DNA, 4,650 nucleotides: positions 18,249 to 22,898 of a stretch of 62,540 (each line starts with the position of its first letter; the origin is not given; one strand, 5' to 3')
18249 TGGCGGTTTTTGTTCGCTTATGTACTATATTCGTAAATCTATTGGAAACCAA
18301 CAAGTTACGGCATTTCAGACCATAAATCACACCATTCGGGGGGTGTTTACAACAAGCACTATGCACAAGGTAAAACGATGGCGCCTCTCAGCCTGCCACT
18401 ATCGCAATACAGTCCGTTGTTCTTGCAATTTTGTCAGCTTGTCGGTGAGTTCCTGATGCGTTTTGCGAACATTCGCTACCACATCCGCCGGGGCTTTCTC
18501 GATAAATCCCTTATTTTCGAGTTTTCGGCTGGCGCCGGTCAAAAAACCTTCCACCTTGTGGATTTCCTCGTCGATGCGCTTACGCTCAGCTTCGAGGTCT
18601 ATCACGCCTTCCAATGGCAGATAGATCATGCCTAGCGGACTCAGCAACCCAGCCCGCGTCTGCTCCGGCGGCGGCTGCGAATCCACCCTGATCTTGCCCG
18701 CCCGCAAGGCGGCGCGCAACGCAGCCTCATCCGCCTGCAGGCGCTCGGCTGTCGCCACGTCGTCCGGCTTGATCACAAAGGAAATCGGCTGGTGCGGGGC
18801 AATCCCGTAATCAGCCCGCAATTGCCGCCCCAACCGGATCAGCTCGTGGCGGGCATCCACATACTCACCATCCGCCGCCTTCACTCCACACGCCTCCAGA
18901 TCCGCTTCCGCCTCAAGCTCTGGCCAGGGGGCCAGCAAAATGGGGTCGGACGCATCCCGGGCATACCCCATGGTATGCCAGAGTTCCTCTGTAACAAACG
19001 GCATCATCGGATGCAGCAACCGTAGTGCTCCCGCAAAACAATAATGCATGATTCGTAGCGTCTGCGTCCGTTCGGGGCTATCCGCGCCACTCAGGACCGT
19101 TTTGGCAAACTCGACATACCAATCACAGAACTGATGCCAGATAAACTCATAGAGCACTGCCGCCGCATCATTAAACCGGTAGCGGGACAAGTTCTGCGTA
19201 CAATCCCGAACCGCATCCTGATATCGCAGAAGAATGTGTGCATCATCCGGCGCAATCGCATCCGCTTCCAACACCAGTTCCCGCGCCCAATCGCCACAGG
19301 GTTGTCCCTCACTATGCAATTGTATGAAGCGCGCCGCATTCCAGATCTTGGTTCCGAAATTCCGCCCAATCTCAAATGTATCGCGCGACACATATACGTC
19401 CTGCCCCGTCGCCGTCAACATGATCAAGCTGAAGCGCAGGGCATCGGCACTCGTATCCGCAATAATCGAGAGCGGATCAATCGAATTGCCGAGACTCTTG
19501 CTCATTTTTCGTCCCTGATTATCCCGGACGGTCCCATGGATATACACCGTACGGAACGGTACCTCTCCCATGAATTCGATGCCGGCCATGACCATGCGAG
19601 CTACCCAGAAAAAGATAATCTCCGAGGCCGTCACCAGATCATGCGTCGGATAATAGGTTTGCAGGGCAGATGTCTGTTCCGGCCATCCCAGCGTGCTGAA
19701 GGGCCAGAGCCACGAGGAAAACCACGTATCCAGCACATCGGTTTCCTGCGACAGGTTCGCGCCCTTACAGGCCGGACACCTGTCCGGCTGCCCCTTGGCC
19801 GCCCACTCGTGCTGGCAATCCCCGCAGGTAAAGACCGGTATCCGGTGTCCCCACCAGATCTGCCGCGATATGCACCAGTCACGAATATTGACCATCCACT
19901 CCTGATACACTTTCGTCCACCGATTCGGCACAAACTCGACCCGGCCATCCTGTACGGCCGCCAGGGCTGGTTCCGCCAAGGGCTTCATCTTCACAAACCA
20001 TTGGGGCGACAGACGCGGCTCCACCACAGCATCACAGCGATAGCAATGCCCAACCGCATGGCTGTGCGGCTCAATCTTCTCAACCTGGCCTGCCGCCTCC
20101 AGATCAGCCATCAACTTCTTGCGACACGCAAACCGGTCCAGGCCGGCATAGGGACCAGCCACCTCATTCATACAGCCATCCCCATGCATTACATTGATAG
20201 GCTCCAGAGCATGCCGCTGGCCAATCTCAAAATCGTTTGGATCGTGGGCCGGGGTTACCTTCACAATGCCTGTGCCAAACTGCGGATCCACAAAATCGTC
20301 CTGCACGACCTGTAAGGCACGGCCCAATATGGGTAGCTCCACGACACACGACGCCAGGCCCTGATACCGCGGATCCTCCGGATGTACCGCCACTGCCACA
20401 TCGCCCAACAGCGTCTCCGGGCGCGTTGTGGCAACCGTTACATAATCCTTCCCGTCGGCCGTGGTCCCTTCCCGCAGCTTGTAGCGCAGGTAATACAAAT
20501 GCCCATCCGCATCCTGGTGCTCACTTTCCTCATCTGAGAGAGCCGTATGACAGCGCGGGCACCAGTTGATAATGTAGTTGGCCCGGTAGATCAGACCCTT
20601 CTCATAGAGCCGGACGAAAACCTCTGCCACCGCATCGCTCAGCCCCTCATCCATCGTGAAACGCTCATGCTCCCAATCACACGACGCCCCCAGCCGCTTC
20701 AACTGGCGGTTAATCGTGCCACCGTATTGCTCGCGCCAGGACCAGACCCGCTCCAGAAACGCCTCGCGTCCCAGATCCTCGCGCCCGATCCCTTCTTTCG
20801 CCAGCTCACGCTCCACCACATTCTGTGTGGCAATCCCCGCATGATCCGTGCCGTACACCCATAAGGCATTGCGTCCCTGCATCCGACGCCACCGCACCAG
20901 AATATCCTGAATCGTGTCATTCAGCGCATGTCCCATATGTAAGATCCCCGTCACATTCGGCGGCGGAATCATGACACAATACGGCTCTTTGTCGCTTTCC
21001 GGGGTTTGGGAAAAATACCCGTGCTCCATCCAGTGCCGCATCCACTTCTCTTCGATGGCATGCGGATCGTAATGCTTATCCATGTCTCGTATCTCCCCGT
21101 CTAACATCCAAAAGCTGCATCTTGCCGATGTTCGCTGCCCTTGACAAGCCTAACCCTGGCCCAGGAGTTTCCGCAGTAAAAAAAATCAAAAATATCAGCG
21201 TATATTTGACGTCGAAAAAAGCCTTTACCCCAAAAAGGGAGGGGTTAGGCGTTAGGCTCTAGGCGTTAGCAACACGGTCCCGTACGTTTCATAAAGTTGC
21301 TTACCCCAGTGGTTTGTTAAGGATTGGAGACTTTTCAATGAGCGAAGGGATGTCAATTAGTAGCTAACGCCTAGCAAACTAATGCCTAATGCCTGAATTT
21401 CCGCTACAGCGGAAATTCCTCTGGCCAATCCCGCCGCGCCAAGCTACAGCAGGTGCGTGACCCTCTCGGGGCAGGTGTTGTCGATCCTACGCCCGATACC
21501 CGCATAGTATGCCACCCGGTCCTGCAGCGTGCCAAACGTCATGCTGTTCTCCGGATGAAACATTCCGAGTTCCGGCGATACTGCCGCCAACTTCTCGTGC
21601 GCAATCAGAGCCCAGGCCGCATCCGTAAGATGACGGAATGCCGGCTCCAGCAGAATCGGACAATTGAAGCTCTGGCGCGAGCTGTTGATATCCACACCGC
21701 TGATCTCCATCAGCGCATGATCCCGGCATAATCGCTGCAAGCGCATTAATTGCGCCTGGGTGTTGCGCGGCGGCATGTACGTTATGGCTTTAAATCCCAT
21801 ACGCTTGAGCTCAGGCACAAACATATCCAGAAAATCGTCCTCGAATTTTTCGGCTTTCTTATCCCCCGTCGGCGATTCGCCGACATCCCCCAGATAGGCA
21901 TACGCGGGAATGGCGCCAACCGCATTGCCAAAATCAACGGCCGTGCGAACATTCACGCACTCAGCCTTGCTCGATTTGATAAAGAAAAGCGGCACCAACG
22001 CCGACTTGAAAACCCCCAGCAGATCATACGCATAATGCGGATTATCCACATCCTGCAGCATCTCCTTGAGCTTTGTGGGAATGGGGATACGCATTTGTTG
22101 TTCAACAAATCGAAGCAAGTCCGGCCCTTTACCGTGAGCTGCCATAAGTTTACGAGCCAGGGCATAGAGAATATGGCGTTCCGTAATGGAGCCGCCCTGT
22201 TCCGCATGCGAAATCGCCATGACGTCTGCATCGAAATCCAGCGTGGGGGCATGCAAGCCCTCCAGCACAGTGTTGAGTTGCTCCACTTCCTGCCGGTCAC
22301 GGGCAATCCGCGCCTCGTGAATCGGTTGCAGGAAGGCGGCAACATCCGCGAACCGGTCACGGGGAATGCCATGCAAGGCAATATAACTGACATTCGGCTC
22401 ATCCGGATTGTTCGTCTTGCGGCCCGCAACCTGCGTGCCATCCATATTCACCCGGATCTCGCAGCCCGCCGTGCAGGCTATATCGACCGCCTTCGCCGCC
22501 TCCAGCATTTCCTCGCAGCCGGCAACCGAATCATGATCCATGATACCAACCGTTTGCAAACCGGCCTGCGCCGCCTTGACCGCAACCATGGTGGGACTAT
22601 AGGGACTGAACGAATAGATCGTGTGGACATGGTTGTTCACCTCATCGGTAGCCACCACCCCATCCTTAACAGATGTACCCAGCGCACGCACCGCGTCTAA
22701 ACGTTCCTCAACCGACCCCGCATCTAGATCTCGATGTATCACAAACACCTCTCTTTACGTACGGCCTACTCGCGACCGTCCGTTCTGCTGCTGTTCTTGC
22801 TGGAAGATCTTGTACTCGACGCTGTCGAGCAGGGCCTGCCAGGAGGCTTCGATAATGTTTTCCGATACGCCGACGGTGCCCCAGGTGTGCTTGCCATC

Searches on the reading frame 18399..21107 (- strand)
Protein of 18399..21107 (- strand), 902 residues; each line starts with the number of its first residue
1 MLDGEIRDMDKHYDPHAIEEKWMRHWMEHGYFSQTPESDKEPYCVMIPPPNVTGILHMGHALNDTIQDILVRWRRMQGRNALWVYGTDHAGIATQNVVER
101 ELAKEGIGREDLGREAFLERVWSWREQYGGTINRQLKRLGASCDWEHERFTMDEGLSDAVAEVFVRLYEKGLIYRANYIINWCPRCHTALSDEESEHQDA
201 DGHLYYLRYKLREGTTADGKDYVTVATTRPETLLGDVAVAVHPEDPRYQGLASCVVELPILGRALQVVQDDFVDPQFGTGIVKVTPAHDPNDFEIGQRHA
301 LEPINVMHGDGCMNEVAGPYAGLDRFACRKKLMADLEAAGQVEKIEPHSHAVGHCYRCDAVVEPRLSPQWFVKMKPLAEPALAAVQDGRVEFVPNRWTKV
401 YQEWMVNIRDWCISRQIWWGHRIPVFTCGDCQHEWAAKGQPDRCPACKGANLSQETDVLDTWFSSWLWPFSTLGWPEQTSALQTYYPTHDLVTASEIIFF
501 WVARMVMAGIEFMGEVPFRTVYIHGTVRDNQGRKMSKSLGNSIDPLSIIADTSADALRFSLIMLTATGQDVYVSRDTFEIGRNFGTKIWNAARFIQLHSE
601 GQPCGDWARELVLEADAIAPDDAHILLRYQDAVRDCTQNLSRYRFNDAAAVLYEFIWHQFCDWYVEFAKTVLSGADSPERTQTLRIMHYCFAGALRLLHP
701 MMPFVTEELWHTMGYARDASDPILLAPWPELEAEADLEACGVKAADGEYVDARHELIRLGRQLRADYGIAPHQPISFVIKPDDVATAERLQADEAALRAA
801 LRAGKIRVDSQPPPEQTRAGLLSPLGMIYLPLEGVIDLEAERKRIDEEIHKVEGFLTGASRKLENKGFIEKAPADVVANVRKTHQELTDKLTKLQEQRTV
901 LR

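Call 59: search_protein_families(library=pfam, proteins=[window:18399-21107:-], max_evalue=0.00001)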
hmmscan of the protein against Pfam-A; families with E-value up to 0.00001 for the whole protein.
window:18399-21107:- (902 aa): 5 families
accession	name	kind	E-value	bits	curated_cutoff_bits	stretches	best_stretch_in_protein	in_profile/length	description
PF00133.28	tRNA-synt_1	-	1.8e-141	472.1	22.7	1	21-573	1-413/414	tRNA synthetases class I (I, L, M and V)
PF08264.19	Anticodon_1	-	3.8e-36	124.6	25.1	1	622-778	1-147/148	Anticodon-binding domain of tRNA ligase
PF09334.17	tRNA-synt_1g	-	3.3e-24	85.8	20.1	1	48-194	6-134/391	tRNA synthetases class I (M)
PF10458.14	Val_tRNA-synt_C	-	1.8e-12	47.7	25.9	1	837-901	1-65/66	Valyl tRNA synthetase tRNA binding arm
PF13603.12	tRNA-synt_1_2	-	3e-06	27.3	25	0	255-309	88-142/185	Leucyl-tRNA synthetase, editing domain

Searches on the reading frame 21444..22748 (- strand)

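Call 59: search_protein_families(library=pfam, proteins=[window:21444-22748:-], max_evalue=0.00001)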
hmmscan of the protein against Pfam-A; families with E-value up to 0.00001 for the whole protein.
window:21444-22748:- (434 aa): 1 family
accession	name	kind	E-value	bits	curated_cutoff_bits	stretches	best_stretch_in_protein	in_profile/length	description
PF02811.25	PHP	-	5.9e-08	33.6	26.4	1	40-154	3-84/164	PHP domain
